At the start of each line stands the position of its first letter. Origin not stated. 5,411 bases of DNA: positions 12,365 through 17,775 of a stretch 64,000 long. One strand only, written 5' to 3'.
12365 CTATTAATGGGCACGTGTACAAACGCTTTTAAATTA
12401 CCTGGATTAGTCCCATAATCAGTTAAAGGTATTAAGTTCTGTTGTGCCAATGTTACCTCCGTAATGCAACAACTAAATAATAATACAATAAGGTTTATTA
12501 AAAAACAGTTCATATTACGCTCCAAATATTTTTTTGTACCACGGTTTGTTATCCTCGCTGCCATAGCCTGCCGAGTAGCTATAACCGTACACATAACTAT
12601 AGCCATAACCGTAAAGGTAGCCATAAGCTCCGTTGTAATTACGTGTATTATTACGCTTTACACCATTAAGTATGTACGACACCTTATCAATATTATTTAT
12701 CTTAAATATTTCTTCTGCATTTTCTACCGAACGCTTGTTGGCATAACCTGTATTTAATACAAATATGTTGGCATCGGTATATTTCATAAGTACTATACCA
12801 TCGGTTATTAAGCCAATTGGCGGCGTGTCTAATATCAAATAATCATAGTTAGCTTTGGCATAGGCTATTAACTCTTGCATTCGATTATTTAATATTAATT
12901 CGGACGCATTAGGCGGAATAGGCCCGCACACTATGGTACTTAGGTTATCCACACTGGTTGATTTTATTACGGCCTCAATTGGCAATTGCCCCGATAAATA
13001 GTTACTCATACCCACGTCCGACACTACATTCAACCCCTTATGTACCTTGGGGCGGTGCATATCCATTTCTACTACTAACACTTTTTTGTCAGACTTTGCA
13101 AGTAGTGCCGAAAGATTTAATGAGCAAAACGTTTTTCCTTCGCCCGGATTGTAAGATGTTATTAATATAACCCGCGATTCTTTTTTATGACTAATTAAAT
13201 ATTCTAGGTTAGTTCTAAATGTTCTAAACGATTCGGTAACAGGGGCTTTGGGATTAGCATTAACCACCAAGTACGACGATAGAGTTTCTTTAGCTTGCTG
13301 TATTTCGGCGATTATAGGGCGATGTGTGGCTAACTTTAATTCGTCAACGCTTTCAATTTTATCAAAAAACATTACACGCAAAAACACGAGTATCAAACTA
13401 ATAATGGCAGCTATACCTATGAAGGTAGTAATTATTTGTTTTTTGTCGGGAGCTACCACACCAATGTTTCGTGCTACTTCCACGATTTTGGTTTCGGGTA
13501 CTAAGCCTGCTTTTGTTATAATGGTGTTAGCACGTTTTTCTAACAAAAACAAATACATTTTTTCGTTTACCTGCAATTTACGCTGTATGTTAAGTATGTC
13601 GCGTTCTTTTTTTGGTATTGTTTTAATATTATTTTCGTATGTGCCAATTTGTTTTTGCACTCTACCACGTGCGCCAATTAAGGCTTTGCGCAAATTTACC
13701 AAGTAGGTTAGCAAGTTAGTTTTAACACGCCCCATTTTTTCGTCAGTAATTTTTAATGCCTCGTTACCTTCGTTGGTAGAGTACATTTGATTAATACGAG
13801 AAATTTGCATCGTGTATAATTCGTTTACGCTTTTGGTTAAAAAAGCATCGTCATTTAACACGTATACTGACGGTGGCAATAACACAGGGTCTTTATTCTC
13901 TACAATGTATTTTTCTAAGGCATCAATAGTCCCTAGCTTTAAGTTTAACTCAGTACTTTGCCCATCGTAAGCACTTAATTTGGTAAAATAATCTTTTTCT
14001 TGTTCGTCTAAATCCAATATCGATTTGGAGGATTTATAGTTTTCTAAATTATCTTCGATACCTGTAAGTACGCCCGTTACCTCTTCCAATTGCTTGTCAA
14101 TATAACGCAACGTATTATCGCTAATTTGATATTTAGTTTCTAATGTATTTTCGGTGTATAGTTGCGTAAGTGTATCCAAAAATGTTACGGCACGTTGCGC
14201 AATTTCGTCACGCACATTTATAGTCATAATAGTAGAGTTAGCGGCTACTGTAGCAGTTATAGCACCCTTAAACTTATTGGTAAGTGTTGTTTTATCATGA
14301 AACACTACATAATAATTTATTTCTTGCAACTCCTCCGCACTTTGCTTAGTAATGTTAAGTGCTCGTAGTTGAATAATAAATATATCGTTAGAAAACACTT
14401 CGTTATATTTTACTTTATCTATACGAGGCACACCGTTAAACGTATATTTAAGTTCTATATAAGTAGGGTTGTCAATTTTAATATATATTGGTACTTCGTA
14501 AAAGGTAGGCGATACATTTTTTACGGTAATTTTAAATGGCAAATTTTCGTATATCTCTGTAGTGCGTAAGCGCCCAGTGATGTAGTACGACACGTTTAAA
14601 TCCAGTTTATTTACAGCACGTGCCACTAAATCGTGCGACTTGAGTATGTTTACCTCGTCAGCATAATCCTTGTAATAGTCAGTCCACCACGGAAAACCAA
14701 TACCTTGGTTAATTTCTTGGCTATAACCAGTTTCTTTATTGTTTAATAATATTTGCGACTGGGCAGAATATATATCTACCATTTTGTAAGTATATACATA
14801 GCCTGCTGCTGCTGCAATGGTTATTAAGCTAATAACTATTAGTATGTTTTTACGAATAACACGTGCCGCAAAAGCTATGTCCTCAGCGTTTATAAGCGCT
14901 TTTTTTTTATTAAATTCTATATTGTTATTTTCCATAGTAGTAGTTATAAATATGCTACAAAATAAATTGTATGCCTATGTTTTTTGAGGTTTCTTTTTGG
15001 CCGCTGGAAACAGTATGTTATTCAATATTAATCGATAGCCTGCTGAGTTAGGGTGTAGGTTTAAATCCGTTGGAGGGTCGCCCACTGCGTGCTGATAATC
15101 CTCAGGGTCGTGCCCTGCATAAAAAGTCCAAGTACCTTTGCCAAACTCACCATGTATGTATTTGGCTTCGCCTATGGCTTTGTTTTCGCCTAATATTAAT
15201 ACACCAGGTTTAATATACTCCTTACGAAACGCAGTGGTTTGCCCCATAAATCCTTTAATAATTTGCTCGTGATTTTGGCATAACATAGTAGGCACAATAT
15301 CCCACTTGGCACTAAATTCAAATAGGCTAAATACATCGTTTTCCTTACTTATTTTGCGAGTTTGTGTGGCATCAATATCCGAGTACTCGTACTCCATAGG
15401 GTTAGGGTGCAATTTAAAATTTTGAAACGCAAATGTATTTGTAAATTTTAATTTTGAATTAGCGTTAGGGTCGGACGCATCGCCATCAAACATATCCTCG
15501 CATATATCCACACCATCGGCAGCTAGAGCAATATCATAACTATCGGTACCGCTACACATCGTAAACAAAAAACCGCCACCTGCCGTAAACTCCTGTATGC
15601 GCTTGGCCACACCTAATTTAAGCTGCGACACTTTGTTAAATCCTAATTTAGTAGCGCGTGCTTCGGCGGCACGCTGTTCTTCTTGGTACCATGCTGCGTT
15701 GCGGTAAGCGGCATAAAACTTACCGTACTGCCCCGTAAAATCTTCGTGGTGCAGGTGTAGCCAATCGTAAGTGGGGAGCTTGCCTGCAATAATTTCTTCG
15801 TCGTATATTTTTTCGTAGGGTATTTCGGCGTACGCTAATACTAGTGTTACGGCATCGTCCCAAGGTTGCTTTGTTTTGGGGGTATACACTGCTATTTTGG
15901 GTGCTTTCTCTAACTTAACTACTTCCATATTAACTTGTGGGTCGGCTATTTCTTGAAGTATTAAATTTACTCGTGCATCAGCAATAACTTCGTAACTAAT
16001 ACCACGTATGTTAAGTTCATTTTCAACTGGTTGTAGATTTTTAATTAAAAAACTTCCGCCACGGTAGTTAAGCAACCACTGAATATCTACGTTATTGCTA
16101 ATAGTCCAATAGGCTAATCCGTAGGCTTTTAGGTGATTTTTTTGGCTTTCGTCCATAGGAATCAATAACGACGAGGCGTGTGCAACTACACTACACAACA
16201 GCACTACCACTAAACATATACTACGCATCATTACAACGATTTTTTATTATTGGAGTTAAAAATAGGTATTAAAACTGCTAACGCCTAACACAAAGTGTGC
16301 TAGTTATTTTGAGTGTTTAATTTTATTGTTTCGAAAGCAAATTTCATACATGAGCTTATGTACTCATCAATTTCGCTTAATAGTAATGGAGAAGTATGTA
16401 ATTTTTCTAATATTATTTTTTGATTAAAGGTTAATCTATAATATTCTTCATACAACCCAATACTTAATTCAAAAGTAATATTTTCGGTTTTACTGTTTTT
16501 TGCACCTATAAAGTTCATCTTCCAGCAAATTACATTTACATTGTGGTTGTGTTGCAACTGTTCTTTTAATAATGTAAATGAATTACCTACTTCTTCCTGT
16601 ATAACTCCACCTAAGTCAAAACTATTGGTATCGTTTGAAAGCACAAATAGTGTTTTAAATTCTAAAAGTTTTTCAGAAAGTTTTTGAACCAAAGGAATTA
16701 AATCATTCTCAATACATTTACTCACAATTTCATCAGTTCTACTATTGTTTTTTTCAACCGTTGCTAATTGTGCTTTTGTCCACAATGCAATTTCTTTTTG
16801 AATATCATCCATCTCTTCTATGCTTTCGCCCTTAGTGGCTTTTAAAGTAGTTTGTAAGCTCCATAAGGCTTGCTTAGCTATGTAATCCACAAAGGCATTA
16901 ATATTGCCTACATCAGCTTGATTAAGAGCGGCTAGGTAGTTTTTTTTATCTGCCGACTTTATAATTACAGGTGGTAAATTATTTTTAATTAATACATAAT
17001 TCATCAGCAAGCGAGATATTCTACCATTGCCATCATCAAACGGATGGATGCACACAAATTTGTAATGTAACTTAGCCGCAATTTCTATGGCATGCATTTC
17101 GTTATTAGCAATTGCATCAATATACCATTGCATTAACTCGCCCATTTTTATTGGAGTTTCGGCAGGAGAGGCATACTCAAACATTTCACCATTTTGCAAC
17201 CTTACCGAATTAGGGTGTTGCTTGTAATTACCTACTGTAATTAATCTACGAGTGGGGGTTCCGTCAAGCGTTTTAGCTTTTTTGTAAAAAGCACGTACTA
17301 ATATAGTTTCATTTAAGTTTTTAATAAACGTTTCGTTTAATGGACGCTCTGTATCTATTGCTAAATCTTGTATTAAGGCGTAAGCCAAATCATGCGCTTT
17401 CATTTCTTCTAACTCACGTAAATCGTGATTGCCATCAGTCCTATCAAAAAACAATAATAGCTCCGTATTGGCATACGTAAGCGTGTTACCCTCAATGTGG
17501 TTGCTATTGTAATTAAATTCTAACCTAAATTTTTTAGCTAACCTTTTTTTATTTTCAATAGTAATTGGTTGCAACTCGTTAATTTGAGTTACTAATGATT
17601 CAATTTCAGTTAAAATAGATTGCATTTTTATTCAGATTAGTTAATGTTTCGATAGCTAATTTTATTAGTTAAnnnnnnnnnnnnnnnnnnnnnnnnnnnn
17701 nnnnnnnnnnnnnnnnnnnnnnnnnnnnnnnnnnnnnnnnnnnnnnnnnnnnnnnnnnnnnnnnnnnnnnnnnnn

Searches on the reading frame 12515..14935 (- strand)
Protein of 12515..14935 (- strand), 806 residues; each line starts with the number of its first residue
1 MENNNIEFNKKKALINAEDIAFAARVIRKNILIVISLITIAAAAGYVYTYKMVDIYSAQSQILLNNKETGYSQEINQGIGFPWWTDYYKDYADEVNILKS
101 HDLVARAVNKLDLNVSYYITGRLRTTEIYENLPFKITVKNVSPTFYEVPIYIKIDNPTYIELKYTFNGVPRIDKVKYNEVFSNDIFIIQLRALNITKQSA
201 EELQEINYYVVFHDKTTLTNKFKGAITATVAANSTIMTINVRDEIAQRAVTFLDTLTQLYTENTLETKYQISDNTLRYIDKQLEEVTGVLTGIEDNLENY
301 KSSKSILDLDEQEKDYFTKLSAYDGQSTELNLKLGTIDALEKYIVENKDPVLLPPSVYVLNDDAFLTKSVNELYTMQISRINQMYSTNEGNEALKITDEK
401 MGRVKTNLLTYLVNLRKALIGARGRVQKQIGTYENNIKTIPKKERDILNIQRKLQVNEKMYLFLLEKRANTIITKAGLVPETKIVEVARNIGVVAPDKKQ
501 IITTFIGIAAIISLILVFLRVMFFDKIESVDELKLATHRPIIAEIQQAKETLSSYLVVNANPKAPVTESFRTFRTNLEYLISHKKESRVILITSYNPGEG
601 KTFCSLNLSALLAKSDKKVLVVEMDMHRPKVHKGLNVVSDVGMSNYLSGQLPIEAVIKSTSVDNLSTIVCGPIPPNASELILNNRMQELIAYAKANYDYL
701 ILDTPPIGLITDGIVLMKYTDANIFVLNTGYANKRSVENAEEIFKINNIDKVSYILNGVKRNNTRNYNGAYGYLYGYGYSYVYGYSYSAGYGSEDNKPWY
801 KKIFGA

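Call 63: search_protein_families(library=pfam, proteins=[window:12515-14935:-], max_evalue=0.001)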
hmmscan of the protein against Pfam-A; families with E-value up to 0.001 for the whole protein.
window:12515-14935:- (806 aa): 5 families
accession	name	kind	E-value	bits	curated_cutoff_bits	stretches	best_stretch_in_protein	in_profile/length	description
PF13614.12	AAA_31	-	1.8e-12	48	27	1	588-714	2-136/177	AAA domain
PF13807.11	GNVR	-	1.2e-07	32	27.7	1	444-522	3-82/82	G-rich domain on putative tyrosine kinase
PF02706.20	Wzz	-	1.9e-07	31.7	25.5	1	25-111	10-91/91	Chain length determinant protein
PF01656.29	CbiA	-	4.8e-07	30.2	25.4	1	590-764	1-88/125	CobQ/CobB/MinD/ParA nucleotide binding domain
PF10609.15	ParA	-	6.7e-07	29.4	27.1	1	588-706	4-121/246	NUBPL iron-transfer P-loop NTPase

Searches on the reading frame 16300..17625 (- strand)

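Call 86: search_protein_families(library=pfam, proteins=[window:16300-17625:-], max_evalue=0.1)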
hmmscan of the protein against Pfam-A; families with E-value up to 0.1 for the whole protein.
window:16300-17625:- (441 aa): 2 families
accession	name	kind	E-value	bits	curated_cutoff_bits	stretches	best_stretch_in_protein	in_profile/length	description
PF02661.23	Fic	-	7.3e-19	68.9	24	1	96-212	2-93/93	Fic/DOC family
PF03145.22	Sina_TRAF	-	0.046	14.7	24.8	0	346-401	4-56/97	Sina, TRAF-like domain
